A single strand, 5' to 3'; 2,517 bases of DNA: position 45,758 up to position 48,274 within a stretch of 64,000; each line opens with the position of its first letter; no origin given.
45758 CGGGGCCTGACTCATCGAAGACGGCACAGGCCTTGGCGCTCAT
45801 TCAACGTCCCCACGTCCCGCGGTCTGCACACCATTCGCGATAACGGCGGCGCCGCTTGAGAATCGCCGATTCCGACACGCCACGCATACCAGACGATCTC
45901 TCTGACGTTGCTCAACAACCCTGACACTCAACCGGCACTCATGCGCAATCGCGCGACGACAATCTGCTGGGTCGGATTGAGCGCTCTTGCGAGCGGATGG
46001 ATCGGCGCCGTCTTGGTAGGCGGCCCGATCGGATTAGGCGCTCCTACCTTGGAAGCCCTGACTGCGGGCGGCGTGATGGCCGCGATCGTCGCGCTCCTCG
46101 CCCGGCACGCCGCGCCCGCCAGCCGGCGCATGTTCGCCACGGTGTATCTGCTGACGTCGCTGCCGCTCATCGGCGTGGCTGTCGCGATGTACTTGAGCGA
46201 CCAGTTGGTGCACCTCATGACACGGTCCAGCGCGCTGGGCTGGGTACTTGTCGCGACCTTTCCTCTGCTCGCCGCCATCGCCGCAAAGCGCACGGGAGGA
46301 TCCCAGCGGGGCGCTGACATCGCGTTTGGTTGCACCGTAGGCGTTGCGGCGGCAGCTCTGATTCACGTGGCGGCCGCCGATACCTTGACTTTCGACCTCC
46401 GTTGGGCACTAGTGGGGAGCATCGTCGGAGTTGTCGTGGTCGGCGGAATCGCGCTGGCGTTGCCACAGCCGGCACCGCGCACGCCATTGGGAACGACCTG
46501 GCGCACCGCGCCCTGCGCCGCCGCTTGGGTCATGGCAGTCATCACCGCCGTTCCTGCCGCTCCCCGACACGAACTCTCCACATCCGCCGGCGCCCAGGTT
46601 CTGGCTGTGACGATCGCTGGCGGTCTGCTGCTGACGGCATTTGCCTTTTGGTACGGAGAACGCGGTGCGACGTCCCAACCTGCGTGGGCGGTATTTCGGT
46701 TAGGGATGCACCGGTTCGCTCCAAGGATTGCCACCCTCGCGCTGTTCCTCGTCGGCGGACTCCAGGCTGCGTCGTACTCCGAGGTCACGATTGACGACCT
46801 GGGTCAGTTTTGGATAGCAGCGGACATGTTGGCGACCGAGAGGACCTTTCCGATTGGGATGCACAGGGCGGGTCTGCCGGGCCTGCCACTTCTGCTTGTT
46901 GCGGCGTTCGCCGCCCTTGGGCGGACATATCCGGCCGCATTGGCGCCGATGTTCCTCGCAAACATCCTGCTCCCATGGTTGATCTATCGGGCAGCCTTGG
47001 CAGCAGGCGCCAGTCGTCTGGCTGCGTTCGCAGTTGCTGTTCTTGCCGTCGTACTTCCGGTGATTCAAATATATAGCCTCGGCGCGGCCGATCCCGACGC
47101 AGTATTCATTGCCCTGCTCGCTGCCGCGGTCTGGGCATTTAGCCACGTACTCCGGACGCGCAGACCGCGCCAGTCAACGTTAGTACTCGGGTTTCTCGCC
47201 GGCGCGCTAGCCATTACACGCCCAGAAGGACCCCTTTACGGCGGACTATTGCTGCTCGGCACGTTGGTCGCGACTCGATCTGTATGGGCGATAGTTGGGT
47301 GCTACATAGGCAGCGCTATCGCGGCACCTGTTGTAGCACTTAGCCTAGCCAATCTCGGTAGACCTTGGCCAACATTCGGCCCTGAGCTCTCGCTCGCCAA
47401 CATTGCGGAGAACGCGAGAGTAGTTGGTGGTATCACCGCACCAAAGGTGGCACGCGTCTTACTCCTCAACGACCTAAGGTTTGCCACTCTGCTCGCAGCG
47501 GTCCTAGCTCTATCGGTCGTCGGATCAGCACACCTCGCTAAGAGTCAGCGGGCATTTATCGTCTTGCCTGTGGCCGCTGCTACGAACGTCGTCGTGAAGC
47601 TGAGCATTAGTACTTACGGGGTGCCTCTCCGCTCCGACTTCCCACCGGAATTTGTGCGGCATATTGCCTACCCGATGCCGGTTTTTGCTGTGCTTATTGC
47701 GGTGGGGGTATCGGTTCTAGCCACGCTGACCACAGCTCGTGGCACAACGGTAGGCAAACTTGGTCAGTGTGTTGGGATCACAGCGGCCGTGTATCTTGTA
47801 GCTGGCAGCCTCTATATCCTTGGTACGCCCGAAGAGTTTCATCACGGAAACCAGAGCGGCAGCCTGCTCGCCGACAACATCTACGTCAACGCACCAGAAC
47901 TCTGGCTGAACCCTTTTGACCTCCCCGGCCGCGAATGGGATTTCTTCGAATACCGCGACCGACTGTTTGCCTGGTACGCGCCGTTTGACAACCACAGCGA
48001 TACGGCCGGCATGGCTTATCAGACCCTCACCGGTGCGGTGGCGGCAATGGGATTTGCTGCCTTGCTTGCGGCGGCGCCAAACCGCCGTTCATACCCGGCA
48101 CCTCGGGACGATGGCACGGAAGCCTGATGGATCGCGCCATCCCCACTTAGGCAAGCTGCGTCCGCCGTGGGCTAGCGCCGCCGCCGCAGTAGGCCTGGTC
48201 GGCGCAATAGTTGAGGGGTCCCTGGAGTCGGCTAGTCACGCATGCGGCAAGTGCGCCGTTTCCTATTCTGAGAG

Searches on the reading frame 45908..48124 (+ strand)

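Call 73: search_protein_families(library=pfam, proteins=[window:45908-48124:+], max_evalue=0.001)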
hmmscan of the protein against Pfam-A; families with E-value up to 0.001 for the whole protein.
window:45908-48124:+ (739 aa): 1 family
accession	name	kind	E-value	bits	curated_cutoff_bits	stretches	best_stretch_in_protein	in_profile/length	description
PF13231.12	PMT_2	-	1.9e-06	28.7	26.1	1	329-477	8-155/160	Dolichyl-phosphate-mannose-protein mannosyltransferase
